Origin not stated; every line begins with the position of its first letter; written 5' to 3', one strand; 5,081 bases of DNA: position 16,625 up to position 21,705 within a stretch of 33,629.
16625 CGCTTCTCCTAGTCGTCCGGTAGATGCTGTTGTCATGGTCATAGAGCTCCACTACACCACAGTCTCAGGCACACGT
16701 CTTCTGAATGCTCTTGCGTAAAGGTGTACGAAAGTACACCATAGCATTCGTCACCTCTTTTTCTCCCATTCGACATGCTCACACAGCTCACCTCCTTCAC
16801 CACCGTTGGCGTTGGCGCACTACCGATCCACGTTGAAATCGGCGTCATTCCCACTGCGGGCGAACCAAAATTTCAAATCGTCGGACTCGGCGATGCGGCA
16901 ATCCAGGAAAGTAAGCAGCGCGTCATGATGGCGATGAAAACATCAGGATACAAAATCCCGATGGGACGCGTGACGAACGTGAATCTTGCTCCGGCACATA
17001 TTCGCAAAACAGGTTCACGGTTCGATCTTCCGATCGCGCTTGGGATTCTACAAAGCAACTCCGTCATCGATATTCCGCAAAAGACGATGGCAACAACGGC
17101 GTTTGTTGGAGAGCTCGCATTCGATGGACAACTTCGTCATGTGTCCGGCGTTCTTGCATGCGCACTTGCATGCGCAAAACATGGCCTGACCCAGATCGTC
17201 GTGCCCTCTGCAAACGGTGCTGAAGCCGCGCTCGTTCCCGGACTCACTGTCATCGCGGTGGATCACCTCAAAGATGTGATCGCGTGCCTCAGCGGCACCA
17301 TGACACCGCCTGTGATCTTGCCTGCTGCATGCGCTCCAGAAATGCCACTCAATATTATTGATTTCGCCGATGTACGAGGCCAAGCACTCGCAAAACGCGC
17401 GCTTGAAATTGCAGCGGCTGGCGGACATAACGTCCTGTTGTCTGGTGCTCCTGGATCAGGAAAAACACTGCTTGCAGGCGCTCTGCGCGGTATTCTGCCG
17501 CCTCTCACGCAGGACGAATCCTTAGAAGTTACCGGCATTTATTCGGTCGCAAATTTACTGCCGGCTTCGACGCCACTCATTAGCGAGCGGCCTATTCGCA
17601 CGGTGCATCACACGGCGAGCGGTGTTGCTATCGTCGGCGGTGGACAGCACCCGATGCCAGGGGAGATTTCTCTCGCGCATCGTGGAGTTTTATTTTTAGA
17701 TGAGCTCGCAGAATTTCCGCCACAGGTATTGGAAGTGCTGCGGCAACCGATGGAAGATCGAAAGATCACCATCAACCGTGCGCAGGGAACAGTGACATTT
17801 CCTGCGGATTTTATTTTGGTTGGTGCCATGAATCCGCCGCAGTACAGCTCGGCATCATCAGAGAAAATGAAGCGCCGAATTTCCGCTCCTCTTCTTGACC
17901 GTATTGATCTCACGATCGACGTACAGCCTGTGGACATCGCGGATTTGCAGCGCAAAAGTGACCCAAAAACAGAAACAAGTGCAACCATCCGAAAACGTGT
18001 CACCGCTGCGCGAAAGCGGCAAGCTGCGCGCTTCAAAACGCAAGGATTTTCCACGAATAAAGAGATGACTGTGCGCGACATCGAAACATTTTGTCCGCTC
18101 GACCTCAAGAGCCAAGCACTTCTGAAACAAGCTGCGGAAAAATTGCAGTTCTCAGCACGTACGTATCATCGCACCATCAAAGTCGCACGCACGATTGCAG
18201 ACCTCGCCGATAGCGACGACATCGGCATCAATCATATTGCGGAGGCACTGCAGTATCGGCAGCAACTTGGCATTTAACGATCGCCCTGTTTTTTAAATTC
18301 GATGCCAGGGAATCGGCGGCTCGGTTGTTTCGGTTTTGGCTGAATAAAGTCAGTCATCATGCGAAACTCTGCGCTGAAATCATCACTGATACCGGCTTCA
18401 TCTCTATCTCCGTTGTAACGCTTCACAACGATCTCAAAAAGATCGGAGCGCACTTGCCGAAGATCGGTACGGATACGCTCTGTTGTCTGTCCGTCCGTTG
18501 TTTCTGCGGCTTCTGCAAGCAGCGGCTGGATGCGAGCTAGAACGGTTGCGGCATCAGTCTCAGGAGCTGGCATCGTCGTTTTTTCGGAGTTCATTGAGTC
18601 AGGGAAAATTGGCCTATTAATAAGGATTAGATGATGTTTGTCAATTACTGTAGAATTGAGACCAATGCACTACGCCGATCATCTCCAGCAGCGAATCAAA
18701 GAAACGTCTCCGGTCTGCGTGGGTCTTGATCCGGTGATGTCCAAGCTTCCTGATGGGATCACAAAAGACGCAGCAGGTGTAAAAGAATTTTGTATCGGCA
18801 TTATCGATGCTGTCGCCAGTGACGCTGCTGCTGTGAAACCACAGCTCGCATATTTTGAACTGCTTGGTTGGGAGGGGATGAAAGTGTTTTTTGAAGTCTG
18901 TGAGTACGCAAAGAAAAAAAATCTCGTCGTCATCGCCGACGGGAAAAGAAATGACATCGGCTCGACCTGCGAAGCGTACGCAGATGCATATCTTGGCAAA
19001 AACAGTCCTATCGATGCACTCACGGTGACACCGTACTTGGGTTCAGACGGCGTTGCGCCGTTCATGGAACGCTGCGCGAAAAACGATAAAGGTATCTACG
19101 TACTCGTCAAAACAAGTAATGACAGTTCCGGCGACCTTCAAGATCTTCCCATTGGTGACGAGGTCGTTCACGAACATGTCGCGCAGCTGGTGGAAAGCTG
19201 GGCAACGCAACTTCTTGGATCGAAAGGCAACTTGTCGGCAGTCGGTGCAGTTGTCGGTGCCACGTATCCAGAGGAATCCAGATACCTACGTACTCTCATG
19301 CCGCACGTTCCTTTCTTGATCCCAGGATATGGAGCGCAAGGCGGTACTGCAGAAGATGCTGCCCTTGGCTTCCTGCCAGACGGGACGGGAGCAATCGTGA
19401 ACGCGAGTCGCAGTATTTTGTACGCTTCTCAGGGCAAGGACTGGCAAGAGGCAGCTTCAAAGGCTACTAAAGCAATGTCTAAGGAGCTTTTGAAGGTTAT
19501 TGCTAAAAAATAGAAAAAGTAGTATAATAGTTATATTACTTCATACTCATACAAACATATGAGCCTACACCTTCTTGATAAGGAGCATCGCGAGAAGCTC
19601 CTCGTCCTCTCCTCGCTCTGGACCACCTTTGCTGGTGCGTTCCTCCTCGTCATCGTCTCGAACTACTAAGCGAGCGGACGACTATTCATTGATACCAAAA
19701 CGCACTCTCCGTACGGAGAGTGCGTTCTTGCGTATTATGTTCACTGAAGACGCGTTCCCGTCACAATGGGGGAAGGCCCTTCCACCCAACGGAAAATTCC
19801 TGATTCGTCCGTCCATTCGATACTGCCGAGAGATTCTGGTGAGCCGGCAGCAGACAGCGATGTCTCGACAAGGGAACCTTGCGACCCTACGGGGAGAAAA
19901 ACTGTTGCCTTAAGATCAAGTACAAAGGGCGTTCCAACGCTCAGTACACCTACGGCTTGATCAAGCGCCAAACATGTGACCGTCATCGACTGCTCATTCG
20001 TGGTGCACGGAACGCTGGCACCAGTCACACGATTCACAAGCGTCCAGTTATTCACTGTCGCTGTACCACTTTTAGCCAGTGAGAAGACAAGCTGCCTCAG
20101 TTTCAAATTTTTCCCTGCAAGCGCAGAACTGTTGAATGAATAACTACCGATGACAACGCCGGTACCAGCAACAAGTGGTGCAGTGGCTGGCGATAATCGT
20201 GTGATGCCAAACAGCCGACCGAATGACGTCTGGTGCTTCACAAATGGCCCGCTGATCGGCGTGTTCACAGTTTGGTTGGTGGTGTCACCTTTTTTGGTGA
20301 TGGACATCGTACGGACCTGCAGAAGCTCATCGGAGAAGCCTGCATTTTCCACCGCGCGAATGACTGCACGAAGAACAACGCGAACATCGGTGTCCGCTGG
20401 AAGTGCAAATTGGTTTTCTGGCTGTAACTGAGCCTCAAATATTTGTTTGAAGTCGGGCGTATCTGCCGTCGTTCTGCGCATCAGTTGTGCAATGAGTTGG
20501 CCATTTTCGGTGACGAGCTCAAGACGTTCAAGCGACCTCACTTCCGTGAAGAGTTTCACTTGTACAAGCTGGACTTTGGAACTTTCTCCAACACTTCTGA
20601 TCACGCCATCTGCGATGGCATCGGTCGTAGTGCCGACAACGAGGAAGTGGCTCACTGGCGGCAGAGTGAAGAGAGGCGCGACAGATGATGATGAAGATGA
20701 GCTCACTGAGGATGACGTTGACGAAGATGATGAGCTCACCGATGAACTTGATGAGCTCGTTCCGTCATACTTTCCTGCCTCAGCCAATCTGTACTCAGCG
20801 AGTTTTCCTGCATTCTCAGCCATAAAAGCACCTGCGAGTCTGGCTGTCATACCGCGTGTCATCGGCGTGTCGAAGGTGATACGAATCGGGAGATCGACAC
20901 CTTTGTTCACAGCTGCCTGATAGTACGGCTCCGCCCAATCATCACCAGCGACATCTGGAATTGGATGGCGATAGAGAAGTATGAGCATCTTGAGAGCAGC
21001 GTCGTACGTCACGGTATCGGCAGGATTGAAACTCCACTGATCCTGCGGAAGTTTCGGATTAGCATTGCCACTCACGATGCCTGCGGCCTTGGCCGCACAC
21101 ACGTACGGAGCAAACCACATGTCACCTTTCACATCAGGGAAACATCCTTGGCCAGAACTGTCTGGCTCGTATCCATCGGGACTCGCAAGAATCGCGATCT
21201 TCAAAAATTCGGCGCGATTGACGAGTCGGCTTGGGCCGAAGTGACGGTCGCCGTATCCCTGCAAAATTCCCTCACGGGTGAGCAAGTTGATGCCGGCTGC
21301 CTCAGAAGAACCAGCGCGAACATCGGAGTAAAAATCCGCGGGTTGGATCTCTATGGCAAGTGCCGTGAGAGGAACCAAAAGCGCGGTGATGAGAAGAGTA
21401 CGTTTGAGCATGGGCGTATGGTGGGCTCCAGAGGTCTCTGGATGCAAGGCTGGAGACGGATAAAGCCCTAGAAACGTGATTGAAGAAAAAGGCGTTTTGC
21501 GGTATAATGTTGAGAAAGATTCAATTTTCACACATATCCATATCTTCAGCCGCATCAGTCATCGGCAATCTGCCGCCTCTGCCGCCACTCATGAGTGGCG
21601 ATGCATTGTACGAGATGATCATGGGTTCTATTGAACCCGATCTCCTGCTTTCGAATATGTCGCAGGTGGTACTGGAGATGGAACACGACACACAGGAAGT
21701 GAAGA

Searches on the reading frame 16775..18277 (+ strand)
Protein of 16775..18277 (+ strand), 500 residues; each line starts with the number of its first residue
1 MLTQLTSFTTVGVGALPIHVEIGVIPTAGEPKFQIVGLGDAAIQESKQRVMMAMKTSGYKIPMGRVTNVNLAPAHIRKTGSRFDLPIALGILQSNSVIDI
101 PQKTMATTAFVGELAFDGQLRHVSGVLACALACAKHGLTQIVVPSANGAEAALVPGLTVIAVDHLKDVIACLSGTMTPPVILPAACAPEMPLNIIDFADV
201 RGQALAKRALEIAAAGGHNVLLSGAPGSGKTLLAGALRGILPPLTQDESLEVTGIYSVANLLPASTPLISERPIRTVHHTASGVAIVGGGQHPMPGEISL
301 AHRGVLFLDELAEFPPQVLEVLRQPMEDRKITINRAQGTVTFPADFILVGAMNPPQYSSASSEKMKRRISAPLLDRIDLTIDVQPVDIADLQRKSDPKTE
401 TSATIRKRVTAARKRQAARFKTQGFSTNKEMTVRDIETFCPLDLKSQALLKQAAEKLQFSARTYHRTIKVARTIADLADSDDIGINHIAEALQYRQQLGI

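Call 8: search_protein_families(library=pfam, proteins=[window:16775-18277:+])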
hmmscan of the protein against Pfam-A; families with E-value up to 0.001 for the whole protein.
window:16775-18277:+ (500 aa): 10 families
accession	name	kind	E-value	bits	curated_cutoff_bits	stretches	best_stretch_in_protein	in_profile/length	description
PF01078.27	Mg_chelatase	-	6.5e-74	248.2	20.3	1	196-388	1-204/207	Magnesium chelatase, subunit ChlI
PF13541.12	ChlI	-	6.8e-38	129.7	27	1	27-147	6-121/121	Subunit ChlI of Mg-chelatase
PF13335.12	Mg_chelatase_C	-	1.1e-32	112.8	26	1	400-495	2-94/94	Magnesium chelatase, subunit ChlI C-terminal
PF07728.20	AAA_5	-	7.1e-12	46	22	1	219-368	1-138/139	AAA domain (dynein-related subfamily)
PF00493.29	MCM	-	4.8e-09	36.1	23.3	1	296-383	115-204/224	MCM P-loop domain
PF00158.32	Sigma54_activat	-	3.8e-07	30.4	20.2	1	290-366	81-155/168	Sigma-54 interaction domain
PF05496.18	RuvB_N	-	1e-05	25.8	27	0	299-343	81-125/159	Holliday junction DNA helicase RuvB P-loop domain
PF05362.19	Lon_C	-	0.00012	22.1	21.1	1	29-170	52-200/205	Lon protease (S16) C-terminal proteolytic domain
PF07726.17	AAA_3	-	0.00034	20.9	27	0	305-356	65-114/131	ATPase family associated with various cellular activities (AAA)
PF13191.12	AAA_16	-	0.00075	20.5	32.6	0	207-238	13-45/167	AAA ATPase domain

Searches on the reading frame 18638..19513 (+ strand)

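Call 8: search_protein_families(library=pfam, proteins=[window:18638-19513:+])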
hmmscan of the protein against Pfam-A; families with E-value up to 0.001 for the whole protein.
window:18638-19513:+ (291 aa): 1 family
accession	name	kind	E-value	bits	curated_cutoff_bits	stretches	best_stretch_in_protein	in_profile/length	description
PF00215.30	OMPdecase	-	1.1e-27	97.9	27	1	25-265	2-213/221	Orotidine 5'-phosphate decarboxylase / HUMPS family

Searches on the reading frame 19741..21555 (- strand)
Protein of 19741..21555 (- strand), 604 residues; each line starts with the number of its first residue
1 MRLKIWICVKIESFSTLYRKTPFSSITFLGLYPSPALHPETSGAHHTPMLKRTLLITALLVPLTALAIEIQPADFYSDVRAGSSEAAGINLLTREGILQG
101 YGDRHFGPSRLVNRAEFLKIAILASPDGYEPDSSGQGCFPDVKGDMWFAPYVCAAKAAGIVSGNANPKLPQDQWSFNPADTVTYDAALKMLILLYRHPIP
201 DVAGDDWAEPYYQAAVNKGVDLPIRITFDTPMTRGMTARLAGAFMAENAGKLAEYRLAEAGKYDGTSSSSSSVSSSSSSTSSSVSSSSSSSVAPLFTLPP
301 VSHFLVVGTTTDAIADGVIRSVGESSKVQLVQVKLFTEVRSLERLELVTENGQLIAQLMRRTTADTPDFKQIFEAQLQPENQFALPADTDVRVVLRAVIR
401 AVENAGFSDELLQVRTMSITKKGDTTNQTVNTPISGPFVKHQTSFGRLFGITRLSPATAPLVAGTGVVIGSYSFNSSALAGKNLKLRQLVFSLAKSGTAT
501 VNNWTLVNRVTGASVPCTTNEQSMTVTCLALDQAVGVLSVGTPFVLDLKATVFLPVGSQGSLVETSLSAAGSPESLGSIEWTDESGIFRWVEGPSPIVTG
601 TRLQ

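Call 8: search_protein_families(library=pfam, proteins=[window:19741-21555:-])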
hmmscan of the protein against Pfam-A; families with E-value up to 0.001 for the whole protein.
window:19741-21555:- (604 aa): 1 family
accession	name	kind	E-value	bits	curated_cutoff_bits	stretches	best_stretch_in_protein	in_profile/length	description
PF00395.25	SLH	-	2.8e-18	66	20.8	2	76-117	2-43/44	S-layer homology domain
